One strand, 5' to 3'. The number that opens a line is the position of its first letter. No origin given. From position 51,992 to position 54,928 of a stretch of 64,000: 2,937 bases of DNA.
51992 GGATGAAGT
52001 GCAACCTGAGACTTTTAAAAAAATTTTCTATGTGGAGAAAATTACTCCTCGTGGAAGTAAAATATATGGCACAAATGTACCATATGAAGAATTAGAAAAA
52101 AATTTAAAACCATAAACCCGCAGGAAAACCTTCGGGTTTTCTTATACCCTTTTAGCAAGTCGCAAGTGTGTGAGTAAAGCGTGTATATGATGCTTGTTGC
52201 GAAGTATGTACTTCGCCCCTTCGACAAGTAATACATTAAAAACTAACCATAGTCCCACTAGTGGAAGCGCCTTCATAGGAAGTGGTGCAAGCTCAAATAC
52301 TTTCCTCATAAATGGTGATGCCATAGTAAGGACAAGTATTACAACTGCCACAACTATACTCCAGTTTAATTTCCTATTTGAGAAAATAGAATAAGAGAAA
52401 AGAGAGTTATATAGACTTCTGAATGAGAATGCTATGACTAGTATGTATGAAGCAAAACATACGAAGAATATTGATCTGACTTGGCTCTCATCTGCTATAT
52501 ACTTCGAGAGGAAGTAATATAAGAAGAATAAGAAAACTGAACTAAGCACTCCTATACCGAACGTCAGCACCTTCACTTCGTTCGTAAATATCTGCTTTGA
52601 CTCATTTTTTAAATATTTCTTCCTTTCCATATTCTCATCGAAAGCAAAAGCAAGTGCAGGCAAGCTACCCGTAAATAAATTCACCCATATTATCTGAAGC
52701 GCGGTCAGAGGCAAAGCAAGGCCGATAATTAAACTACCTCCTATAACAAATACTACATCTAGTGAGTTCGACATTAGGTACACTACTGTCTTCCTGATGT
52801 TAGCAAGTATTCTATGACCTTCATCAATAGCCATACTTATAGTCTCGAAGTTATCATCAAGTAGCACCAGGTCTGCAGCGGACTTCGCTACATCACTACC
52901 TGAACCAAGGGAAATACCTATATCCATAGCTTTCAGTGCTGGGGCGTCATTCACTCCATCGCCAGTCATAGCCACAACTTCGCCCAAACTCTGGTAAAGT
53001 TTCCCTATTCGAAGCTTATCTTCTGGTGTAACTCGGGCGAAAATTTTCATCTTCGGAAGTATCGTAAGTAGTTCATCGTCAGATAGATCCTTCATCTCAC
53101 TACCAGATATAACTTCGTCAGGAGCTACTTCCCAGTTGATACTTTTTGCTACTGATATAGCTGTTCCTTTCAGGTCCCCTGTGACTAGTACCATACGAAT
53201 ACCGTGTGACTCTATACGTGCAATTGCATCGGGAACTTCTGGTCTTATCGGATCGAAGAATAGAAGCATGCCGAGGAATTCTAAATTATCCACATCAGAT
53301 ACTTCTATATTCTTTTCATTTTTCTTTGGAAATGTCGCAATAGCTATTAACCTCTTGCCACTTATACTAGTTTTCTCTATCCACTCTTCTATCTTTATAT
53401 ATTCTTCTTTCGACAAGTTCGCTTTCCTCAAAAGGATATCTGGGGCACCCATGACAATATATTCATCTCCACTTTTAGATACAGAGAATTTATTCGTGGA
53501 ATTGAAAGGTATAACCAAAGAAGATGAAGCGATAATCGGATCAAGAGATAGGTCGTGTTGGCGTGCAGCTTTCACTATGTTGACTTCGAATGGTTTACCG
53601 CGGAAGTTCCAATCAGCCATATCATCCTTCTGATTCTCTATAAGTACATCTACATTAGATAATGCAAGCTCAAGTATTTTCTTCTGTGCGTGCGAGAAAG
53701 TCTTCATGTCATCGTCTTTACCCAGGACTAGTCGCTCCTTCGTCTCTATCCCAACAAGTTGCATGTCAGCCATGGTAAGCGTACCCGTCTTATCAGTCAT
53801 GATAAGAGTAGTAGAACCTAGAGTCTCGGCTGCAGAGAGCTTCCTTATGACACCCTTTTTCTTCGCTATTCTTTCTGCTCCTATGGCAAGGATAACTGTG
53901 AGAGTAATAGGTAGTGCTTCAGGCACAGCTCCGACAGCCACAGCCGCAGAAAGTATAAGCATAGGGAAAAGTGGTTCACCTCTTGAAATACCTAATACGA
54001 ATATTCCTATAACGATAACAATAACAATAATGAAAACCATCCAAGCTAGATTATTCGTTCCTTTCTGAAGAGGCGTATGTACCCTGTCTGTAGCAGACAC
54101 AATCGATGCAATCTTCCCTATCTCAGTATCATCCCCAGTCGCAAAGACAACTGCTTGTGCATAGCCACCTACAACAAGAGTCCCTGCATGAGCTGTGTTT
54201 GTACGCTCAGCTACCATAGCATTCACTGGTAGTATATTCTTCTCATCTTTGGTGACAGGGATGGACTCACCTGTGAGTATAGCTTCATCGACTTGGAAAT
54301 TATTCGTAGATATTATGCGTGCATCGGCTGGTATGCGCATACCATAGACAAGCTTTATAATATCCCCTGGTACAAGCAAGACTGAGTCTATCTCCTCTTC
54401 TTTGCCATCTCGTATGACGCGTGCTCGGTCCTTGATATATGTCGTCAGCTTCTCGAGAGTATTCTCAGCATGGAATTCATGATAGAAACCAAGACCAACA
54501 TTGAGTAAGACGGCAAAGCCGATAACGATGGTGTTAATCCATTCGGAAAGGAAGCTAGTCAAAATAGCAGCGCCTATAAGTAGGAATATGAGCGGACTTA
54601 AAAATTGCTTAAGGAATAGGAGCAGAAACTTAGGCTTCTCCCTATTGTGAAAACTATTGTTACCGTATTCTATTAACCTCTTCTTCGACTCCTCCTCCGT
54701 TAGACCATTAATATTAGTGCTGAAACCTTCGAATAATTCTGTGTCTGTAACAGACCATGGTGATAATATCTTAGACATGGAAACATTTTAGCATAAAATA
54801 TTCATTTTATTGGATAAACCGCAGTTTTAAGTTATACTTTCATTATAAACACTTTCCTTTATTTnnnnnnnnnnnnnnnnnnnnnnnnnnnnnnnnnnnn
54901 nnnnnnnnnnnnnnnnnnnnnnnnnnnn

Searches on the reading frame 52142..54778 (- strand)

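Call 49: search_protein_families(library=pfam, proteins=[window:52142-54778:-], max_evalue=0.001)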
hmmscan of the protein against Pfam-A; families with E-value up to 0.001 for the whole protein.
window:52142-54778:- (878 aa): 5 families
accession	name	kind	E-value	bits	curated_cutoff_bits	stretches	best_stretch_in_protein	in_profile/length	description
PF00122.25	E1-E2_ATPase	-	9.2e-50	169.1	28.1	1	115-307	3-181/181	E1-E2 ATPase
PF00689.26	Cation_ATPase_C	-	1.6e-28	100.1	27.3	1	689-858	2-175/175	Cation transporting ATPase, C-terminus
PF00702.32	Hydrolase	-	3.6e-16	60.6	26.4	1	325-619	3-191/191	haloacid dehalogenase-like hydrolase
PF00690.31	Cation_ATPase_N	-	1.7e-14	53.7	20.4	1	10-73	4-68/69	Cation transporter/ATPase, N-terminus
PF08282.18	Hydrolase_3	-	5.8e-06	26.7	20.9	1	597-651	201-255/255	haloacid dehalogenase-like hydrolase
